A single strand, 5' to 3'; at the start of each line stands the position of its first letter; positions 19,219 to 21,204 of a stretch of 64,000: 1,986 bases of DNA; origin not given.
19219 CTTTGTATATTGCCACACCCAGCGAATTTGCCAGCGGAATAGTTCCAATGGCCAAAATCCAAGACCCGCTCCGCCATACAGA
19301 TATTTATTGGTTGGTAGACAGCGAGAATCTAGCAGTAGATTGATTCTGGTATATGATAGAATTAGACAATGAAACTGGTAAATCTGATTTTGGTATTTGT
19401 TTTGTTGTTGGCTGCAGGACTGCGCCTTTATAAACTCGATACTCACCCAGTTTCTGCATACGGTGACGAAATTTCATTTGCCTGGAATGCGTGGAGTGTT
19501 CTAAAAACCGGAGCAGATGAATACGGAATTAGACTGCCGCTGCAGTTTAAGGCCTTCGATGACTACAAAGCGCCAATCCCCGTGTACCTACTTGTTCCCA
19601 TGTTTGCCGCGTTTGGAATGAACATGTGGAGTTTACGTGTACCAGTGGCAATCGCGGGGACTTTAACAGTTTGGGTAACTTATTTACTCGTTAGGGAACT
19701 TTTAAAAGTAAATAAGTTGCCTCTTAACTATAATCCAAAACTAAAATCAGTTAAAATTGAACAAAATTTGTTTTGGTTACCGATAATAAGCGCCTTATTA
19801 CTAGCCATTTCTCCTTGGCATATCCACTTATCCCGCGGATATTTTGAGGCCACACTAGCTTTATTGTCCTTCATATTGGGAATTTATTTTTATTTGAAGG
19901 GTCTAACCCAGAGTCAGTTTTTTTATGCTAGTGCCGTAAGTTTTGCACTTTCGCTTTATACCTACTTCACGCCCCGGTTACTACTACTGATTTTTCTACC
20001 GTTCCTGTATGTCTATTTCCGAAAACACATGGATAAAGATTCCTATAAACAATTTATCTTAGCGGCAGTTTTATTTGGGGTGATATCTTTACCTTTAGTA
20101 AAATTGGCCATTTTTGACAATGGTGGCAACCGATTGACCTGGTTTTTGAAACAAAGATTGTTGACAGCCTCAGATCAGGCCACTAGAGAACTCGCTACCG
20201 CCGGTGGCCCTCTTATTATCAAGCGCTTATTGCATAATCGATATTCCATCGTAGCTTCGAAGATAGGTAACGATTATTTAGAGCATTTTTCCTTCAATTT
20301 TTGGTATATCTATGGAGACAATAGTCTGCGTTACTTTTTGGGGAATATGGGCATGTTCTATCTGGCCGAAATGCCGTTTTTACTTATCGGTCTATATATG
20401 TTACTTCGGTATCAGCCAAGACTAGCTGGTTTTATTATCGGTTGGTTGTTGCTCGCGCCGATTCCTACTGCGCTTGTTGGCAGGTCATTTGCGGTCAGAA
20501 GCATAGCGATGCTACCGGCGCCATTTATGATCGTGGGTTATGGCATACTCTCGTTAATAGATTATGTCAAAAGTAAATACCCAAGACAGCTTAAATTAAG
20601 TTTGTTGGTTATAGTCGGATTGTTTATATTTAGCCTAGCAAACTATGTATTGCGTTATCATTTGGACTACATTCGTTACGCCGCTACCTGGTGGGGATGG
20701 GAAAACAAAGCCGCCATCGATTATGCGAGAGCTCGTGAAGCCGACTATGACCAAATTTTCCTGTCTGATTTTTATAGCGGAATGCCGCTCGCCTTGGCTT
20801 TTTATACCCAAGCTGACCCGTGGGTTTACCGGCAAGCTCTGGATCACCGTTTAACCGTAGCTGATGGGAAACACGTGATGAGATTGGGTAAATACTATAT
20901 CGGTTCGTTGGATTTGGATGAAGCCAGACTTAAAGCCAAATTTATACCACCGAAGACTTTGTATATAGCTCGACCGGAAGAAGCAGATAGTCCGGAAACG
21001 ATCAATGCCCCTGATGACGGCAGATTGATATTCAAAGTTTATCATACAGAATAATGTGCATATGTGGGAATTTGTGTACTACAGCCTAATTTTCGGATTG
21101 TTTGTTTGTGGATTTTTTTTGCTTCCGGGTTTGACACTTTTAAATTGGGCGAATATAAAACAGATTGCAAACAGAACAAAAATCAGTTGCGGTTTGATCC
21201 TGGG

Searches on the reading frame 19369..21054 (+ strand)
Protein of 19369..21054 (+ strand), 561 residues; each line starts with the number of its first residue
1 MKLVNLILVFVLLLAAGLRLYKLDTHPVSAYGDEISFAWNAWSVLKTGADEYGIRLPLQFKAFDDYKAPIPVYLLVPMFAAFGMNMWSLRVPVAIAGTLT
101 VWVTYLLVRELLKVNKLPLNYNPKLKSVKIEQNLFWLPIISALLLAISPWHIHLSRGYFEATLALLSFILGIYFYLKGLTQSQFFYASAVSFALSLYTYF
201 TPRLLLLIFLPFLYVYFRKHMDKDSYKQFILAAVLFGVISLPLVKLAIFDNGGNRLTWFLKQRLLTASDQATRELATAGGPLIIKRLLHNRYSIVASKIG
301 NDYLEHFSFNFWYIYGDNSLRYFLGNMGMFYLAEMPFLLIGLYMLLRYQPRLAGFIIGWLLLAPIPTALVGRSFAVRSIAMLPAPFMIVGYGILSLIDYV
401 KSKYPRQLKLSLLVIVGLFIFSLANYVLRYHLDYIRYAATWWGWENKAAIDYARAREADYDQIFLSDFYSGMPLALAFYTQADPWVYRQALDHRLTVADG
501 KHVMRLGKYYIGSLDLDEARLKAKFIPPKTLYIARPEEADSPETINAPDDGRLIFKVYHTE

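Call 78: search_protein_families(library=pfam, proteins=[window:19369-21054:+], max_evalue=0.001)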
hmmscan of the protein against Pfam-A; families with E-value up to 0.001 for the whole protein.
window:19369-21054:+ (561 aa): 1 family
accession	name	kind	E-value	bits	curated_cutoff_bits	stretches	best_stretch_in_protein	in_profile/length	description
PF13231.12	PMT_2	-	0.00012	22.7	26.1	1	67-113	2-48/160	Dolichyl-phosphate-mannose-protein mannosyltransferase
